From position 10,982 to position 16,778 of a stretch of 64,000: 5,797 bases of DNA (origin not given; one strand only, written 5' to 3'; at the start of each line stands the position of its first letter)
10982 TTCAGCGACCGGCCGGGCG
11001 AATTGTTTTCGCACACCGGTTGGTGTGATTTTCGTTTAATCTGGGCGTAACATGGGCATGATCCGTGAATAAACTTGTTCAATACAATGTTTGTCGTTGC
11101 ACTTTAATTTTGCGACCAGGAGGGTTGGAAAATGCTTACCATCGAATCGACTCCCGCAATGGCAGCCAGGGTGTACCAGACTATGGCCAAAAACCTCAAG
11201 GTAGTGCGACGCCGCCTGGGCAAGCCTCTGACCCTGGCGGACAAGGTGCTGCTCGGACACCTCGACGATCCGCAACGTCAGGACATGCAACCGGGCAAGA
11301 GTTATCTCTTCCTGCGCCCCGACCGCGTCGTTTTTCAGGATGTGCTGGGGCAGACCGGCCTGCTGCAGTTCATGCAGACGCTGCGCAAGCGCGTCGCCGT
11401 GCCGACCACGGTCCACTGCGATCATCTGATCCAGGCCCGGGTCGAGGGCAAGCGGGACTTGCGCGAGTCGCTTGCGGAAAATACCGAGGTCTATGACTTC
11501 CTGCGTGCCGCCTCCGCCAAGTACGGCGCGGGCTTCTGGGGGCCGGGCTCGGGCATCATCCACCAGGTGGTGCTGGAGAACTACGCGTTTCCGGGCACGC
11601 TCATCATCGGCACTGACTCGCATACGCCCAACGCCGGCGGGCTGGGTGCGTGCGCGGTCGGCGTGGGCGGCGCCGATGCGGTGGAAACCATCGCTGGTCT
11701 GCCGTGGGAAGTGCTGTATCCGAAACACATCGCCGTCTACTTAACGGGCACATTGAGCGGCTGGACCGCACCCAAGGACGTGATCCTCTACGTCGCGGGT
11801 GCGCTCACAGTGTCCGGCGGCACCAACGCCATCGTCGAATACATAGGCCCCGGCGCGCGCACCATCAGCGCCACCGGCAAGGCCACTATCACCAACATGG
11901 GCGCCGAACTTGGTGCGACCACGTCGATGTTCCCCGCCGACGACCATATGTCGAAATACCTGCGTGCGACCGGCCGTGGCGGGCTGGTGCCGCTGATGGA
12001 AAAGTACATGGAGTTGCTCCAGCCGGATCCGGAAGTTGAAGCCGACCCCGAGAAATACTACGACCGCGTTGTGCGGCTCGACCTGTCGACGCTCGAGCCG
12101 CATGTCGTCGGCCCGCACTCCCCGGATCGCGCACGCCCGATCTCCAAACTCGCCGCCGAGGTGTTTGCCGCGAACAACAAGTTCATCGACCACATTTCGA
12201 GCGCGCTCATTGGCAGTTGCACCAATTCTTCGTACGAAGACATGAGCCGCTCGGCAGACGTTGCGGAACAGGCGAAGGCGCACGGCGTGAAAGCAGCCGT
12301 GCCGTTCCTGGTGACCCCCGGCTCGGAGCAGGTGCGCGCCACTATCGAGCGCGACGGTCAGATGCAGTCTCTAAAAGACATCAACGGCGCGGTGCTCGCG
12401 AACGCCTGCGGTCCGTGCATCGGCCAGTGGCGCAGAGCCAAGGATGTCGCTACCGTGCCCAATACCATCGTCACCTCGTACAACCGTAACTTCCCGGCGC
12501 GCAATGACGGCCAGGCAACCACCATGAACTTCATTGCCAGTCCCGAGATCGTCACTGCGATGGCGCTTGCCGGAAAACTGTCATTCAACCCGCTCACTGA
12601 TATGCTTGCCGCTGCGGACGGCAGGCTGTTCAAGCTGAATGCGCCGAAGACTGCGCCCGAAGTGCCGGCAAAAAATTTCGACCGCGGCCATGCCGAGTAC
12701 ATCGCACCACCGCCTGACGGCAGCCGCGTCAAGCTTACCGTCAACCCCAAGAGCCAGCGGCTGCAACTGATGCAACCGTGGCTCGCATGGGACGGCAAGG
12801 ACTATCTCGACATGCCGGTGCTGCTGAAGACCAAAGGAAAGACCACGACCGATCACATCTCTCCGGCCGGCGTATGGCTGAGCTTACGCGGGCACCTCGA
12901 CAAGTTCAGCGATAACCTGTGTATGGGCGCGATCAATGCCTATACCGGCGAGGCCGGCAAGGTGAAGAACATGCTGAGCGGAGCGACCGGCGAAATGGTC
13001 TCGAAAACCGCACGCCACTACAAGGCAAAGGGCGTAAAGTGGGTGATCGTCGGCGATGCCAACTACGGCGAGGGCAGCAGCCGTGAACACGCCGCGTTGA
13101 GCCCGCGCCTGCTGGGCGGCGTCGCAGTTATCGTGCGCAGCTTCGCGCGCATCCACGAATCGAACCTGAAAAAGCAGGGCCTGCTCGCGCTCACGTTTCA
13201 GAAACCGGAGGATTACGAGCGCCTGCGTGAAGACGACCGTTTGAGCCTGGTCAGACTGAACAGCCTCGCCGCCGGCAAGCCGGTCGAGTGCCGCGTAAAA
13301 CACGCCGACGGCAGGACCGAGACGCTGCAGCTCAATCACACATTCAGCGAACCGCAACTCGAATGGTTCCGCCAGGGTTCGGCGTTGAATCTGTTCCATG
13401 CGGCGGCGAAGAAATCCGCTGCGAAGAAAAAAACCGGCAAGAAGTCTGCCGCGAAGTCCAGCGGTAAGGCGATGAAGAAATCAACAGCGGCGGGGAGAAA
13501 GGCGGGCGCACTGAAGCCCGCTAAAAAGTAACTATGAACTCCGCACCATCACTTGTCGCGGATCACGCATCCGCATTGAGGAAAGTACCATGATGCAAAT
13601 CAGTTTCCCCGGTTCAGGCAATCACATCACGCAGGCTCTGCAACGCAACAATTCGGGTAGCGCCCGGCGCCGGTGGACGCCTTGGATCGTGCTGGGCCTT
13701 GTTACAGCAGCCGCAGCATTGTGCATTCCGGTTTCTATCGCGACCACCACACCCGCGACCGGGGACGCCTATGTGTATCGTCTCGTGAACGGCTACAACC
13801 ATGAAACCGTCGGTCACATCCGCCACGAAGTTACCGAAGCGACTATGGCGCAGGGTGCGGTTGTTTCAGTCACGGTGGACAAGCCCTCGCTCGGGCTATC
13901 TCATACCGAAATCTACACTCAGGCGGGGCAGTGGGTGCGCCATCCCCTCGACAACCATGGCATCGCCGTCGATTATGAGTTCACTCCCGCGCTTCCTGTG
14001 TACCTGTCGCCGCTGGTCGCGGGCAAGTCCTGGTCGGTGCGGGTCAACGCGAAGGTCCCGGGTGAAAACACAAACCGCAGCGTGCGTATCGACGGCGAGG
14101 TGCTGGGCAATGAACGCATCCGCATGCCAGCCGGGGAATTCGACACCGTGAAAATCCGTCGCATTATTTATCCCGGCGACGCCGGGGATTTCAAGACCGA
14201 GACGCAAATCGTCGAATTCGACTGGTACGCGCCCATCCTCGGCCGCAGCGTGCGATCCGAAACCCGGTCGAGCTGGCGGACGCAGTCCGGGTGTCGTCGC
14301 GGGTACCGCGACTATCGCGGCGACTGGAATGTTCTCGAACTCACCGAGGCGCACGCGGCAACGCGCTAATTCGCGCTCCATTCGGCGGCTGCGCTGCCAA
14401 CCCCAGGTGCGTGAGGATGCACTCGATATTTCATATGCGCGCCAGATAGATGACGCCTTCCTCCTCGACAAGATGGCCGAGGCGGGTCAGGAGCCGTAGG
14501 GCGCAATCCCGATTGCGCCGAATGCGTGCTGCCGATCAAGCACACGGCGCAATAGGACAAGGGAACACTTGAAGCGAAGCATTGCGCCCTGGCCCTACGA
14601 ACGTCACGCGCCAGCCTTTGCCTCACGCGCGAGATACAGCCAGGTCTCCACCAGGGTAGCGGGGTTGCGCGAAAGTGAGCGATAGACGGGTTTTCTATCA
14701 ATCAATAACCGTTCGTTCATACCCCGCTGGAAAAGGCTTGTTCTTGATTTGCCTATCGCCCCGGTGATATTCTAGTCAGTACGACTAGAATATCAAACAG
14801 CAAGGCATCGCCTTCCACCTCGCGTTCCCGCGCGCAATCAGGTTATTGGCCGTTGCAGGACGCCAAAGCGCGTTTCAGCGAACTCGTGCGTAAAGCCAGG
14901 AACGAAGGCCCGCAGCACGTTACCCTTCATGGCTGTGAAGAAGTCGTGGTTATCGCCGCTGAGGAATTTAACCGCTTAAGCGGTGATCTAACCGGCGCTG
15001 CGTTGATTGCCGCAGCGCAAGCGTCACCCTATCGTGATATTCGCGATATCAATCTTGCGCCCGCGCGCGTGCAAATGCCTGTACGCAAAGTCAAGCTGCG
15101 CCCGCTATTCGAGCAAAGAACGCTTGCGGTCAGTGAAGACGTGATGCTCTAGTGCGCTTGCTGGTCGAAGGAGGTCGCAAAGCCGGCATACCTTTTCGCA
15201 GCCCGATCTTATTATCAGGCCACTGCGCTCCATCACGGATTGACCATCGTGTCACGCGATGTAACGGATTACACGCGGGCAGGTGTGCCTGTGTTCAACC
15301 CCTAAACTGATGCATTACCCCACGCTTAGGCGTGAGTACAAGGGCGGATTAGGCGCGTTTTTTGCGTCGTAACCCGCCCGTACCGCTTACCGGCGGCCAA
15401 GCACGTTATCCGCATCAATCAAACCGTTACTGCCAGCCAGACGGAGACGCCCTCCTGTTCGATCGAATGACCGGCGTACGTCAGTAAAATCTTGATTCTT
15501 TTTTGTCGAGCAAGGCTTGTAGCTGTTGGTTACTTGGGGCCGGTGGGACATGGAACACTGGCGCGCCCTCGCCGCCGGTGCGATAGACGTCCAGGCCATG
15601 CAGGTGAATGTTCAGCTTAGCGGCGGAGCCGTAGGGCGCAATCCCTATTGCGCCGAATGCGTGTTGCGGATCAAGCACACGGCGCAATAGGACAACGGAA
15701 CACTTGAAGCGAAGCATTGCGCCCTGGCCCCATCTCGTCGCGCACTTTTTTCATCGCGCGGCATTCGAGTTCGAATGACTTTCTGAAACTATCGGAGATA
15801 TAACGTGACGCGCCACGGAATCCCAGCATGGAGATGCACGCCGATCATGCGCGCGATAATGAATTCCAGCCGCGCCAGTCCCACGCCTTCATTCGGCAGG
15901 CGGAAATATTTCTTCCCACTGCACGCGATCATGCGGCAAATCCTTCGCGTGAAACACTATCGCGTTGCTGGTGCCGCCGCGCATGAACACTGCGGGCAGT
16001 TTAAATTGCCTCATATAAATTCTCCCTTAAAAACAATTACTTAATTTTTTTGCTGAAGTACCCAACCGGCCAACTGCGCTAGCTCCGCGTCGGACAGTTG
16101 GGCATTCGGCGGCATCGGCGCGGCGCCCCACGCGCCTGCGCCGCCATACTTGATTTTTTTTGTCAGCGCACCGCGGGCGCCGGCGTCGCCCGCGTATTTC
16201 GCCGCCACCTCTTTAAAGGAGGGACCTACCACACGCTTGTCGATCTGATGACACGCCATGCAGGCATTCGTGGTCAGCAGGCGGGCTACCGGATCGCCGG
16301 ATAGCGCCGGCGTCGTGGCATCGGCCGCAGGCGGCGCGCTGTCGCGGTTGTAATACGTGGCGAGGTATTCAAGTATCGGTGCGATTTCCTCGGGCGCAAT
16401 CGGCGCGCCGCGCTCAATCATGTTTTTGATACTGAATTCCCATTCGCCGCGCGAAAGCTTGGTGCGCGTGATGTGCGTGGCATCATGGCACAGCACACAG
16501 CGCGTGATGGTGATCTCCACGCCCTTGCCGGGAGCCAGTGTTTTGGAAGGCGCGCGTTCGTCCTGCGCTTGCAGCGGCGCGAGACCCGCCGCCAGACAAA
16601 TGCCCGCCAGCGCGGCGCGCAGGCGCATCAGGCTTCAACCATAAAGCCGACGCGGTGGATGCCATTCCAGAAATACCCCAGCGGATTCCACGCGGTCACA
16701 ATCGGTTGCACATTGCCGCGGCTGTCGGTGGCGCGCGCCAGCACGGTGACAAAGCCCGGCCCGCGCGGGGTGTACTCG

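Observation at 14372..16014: Gene graveyard: three ppsA pieces, a prpF 5' stub, transposase shards and a dead TA locus stitched together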

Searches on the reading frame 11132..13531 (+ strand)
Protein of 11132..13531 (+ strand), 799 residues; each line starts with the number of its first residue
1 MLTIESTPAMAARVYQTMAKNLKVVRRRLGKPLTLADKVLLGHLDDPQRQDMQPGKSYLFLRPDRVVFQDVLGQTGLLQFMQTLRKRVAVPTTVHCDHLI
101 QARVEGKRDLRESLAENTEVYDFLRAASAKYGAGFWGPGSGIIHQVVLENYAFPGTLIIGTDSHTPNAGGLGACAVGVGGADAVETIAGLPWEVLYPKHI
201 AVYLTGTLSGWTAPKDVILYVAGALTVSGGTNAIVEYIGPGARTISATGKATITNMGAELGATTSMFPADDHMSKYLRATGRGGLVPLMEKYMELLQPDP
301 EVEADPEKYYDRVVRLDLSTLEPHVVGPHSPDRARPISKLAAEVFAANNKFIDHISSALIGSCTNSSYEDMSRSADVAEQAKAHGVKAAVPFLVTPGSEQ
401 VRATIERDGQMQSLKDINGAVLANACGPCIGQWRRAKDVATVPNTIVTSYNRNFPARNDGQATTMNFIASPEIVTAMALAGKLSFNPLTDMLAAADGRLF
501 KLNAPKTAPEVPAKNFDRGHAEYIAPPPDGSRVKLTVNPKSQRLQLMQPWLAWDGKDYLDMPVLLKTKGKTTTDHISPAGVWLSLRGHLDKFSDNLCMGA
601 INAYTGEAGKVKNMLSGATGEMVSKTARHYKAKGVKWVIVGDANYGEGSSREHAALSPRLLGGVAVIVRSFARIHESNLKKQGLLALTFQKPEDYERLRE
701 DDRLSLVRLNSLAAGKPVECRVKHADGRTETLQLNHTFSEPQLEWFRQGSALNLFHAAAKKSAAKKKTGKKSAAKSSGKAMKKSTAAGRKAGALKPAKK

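Call 5: search_protein_families(library=pfam, proteins=[window:11132-13531:+], max_evalue=0.01)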
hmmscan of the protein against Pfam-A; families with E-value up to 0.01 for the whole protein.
window:11132-13531:+ (799 aa): 2 families
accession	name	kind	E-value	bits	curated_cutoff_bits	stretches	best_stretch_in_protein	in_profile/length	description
PF00330.25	Aconitase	-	2e-132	442.9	28.7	1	38-481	2-463/463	Aconitase family (aconitate hydratase)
PF00694.25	Aconitase_C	-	2e-38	132.2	22.8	1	561-691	1-130/131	Aconitase C-terminal domain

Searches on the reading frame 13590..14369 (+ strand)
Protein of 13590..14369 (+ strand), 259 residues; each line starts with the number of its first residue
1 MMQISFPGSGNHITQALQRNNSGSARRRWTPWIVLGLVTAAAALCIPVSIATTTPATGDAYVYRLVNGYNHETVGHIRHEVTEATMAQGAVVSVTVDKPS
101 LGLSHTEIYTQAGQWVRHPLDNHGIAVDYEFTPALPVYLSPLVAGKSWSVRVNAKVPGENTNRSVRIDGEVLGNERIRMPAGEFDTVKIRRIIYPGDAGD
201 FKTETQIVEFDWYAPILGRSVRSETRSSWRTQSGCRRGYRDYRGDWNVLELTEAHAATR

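Call 5: search_protein_families(library=pfam, proteins=[window:13590-14369:+], max_evalue=0.01)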
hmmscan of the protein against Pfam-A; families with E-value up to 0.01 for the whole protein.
window:13590-14369:+ (259 aa): 1 family
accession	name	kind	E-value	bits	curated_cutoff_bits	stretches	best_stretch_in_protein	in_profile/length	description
PF21347.3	DUF3108_like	-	9e-05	22.9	27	1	158-225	123-186/199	DUF3108-like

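Call 9: find_encoding_contigs(protein=window:13590-14369:+, flank=10000, max_places=10)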
Protein window:13590-14369:+ (259 aa): 3 contigs read that carry it; 2 places shown.
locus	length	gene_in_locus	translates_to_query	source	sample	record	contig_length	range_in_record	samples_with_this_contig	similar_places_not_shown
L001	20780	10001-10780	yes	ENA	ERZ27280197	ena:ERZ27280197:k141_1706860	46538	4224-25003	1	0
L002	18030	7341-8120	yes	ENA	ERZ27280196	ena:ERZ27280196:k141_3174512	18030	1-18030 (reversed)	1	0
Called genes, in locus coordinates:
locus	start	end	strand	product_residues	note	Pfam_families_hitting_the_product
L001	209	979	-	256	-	-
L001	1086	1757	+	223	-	PF00005:ABC_tran, PF13304:AAA_21 (faint)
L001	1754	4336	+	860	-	PF02687:FtsX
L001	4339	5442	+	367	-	PF07143:AttH, PF17186:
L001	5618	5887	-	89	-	-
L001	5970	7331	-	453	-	PF03486:HI0933_like (faint), PF07992:Pyr_redox_2, PF12831:FAD_oxidored (weak), PF13738:Pyr_redox_3, PF00070:Pyr_redox, PF02852:Pyr_redox_dim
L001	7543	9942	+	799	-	PF00330:Aconitase, PF00694:Aconitase_C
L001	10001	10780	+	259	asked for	-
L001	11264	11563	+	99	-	PF02604:PhdYeFM_antitox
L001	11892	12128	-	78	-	-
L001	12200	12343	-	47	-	-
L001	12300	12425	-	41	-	PF04303:PrpF (weak)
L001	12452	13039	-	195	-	PF00034:Cytochrom_C, PF13442:Cytochrome_CBB3 (weak)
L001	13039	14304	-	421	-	PF00174:Oxidored_molyb, PF03404:Mo-co_dimer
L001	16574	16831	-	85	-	-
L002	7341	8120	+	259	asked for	-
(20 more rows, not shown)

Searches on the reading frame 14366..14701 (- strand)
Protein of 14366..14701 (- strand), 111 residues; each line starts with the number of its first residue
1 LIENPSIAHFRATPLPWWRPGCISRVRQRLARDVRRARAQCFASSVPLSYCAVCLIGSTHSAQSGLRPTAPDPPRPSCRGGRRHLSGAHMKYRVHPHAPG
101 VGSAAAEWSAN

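Call 5: search_protein_families(library=pfam, proteins=[window:14366-14701:-], max_evalue=0.01)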
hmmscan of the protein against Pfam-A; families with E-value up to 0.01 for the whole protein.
window:14366-14701:- (111 aa): 0 families

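Call 12: search_protein_families(library=pfam, proteins=[window:14366-14701:-], max_evalue=10)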
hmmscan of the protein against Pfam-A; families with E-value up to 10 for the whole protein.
window:14366-14701:- (111 aa): 0 families

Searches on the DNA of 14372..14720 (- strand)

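Call 14: search_dna_similar(query=window:14372-14720:-, collection=plasmids, mode=distant, max_evalue=0.01, max_rows=20)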
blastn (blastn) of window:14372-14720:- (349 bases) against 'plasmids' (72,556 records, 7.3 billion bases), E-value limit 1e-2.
No match.

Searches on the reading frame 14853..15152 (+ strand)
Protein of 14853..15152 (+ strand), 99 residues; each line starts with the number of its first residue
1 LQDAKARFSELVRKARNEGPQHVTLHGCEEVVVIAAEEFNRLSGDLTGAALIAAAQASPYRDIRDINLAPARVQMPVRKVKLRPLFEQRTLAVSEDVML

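Call 5: search_protein_families(library=pfam, proteins=[window:14853-15152:+], max_evalue=0.01)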
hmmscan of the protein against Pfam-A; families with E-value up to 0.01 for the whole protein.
window:14853-15152:+ (99 aa): 1 family
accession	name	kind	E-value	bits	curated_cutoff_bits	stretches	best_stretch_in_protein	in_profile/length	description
PF02604.26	PhdYeFM_antitox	-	9.3e-10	38.6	29.8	1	1-55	6-61/74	Antitoxin Phd_YefM, type II toxin-antitoxin system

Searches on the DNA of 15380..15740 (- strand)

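Call 15: search_dna_similar(query=window:15380-15740:-, collection=plasmids, mode=distant, max_evalue=0.01, max_rows=20)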
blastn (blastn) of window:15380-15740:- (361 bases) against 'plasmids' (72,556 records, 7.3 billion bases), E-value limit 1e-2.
No match.

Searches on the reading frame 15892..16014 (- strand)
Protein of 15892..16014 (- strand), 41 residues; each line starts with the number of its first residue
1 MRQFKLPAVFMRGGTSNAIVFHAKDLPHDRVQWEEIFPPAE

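Call 12: search_protein_families(library=pfam, proteins=[window:15892-16014:-], max_evalue=10)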
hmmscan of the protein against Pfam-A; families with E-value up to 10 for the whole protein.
seq(41 aa): 1 family
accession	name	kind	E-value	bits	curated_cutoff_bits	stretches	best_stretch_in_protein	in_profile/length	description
PF04303.18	PrpF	-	2.5e-07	30.4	27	1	3-37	1-35/371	PrpF protein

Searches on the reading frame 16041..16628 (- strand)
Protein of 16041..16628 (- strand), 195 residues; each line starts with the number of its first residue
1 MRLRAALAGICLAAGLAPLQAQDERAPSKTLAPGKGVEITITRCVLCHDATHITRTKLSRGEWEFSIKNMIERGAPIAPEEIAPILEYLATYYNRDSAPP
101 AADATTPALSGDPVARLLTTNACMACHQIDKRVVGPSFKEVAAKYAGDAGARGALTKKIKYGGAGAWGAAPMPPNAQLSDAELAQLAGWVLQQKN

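Call 5: search_protein_families(library=pfam, proteins=[window:16041-16628:-], max_evalue=0.01)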
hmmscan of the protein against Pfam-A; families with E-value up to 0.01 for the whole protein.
window:16041-16628:- (195 aa): 2 families
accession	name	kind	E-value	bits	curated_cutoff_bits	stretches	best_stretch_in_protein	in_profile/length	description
PF00034.26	Cytochrom_C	-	2.9e-10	41.7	21.3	1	116-193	6-89/90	Cytochrome c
PF13442.11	Cytochrome_CBB3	-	1.2e-08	35.6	27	1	120-190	11-68/68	Cytochrome C oxidase, cbb3-type, subunit III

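Call 10: find_encoding_contigs(protein=window:16041-16628:-, flank=10000, max_places=10)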
Protein window:16041-16628:- (195 aa): 4 contigs read that carry it; 3 places shown.
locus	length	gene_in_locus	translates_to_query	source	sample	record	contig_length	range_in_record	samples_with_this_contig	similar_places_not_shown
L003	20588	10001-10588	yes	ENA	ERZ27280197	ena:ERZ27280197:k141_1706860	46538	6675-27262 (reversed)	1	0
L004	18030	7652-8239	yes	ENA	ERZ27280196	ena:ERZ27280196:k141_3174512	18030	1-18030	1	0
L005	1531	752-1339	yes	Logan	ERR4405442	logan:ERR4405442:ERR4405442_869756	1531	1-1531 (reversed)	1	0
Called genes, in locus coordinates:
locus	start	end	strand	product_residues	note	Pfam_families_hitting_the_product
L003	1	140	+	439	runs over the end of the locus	PF12867:DinB_2, PF03781:FGE-sulfatase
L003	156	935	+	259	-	PF22435:MRM3-like_sub_bind (weak), PF00588:SpoU_methylase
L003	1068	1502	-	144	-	PF01850:PIN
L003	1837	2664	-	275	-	PF03618:Kinase-PPPase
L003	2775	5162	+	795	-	PF01326:PPDK_N, PF00391:PEP-utilizers, PF02896:PEP-utilizers_C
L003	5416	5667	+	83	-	PF22513:FitA-like_RHH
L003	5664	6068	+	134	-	PF01850:PIN, PF10130:PIN_2 (weak)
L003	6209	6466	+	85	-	-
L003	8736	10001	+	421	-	PF00174:Oxidored_molyb, PF03404:Mo-co_dimer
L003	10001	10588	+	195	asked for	PF00034:Cytochrom_C, PF13442:Cytochrome_CBB3 (weak)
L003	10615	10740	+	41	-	PF04303:PrpF (weak)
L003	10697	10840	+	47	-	-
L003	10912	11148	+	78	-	-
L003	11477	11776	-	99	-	PF02604:PhdYeFM_antitox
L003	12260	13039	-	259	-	-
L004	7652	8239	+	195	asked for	PF00034:Cytochrom_C, PF13442:Cytochrome_CBB3 (weak)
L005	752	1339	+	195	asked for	PF00034:Cytochrom_C, PF13442:Cytochrome_CBB3 (weak)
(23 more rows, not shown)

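Call 40: find_related_loci(query=window:16041-16628:-, collection=metagenome_contigs, flank=10000)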
Query window:16041-16628:- (195 aa) in metagenome_contigs; peptide patterns used: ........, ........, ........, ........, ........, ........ (x = any residue, [..] = any of these).
600 stretches matched a pattern (row limit reached: there are more); 284 encode a relative of the query (tblastn E <= 1e-3); the best 80 are kept; 80 distinct loci.
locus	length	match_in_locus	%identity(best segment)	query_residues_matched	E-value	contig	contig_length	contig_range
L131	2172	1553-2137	71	2-193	3e-92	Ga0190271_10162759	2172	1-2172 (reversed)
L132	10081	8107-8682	70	1-194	2e-82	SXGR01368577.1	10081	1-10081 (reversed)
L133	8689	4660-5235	69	1-194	8e-82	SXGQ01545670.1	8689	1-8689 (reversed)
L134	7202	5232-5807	68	1-194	3e-80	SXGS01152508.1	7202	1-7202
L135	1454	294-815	66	27-195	5e-81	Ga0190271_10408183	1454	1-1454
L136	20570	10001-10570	59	6-194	2e-68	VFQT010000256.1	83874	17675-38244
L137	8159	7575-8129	54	14-194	3e-63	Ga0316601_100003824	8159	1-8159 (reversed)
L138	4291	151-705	54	14-194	3e-63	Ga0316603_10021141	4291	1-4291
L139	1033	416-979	53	1-194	7e-67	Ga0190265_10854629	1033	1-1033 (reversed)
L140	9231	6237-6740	57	29-195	1e-59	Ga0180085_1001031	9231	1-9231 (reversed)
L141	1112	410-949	52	5-194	9e-63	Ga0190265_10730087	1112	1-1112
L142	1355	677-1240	51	1-194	5e-61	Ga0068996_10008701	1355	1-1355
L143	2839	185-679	55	31-194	9e-58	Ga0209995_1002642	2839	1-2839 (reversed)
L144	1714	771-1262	54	31-194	3e-57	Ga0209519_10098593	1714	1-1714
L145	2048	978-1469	55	31-194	7e-57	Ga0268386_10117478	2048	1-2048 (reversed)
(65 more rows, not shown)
